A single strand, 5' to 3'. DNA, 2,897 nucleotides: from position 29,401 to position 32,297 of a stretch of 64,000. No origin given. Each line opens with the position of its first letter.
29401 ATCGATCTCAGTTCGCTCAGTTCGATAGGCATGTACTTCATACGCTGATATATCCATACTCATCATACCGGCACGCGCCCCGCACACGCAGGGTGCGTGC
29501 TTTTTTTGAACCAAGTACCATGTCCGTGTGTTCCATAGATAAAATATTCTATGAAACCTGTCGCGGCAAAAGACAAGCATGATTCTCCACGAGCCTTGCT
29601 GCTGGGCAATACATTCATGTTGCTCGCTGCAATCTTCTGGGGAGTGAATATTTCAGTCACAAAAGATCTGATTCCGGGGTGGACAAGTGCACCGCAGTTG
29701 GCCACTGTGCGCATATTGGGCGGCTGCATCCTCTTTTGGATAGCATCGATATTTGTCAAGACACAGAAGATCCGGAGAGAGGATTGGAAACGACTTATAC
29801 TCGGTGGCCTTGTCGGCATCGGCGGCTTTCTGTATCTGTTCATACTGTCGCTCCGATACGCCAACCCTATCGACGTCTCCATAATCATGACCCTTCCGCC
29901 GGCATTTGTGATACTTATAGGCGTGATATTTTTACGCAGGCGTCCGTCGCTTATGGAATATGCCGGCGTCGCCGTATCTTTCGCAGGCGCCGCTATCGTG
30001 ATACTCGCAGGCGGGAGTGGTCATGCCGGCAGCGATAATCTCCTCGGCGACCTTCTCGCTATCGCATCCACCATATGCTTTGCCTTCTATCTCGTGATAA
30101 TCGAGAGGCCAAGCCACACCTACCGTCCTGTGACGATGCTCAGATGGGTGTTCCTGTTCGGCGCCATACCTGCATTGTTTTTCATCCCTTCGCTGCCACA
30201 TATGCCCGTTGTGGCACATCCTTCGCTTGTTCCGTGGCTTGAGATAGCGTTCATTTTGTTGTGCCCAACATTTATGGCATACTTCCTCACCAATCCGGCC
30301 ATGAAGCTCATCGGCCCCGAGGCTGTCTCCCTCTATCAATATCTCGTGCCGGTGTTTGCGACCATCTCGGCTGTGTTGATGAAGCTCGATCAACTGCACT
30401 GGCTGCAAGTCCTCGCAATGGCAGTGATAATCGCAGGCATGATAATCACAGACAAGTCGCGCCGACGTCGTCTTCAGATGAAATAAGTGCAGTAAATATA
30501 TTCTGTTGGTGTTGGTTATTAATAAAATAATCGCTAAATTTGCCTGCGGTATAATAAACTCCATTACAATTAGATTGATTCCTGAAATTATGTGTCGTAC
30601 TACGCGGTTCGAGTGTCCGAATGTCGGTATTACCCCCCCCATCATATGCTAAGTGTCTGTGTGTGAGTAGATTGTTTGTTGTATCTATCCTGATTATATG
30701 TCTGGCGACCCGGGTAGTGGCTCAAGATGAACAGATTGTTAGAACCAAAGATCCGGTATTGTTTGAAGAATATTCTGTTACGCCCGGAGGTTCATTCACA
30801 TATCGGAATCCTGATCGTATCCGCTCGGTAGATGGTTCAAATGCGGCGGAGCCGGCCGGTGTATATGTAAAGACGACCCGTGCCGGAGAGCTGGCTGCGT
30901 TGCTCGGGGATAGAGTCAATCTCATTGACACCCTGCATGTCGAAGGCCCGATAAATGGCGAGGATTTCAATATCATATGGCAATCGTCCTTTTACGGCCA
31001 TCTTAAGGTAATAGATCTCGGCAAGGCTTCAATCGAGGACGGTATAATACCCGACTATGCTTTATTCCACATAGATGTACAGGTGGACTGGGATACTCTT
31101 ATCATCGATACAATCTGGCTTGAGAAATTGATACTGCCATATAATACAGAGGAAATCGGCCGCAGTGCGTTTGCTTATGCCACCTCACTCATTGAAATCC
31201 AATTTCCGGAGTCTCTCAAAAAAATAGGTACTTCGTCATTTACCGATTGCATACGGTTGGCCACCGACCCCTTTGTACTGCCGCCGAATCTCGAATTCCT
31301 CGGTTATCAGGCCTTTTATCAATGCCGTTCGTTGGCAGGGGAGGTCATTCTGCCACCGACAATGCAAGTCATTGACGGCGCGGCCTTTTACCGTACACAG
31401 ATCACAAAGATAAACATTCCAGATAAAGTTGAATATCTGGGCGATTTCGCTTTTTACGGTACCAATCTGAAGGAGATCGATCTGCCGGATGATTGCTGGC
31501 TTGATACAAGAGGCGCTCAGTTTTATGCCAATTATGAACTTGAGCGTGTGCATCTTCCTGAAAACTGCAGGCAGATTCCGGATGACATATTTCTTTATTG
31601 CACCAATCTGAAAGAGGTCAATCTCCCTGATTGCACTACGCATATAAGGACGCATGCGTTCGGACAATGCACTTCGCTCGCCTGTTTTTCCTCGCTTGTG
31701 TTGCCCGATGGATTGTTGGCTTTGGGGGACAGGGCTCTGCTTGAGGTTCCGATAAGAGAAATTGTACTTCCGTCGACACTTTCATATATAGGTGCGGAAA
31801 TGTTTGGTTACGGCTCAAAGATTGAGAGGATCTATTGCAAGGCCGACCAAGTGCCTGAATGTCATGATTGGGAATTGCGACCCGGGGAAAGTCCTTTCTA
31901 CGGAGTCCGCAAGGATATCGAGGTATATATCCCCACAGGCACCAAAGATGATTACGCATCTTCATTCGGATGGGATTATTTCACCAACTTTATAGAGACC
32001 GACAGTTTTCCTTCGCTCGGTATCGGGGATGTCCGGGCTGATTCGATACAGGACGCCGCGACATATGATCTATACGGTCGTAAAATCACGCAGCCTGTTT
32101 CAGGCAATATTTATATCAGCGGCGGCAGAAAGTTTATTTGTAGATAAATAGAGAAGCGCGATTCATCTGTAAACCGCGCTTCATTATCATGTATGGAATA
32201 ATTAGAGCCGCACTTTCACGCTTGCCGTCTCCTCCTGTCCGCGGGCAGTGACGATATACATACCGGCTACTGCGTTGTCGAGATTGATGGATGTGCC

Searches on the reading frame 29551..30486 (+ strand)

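Call 65: search_protein_families(library=pfam, proteins=[window:29551-30486:+], max_evalue=0.00001)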
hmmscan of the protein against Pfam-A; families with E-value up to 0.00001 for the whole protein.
window:29551-30486:+ (311 aa): 3 families
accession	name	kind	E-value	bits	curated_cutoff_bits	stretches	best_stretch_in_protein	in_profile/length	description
PF00892.27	EamA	-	2e-38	132.2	28.2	2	18-151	2-134/135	EamA-like transporter family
PF06027.18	SLC35F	-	2e-12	47.7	21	1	72-299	67-296/299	Solute carrier family 35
PF08627.16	CRT-like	-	8.7e-06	25.4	26.9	0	75-190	65-179/335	CRT-like, chloroquine-resistance transporter-like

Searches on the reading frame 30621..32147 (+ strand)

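Call 65: search_protein_families(library=pfam, proteins=[window:30621-32147:+], max_evalue=0.00001)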
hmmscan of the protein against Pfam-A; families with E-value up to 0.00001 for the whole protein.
window:30621-32147:+ (508 aa): 1 family
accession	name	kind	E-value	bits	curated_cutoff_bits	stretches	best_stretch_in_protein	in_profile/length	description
PF13306.12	LRR_5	-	1.8e-54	183.5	27.7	3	227-353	3-126/127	BspA type Leucine rich repeat region (6 copies)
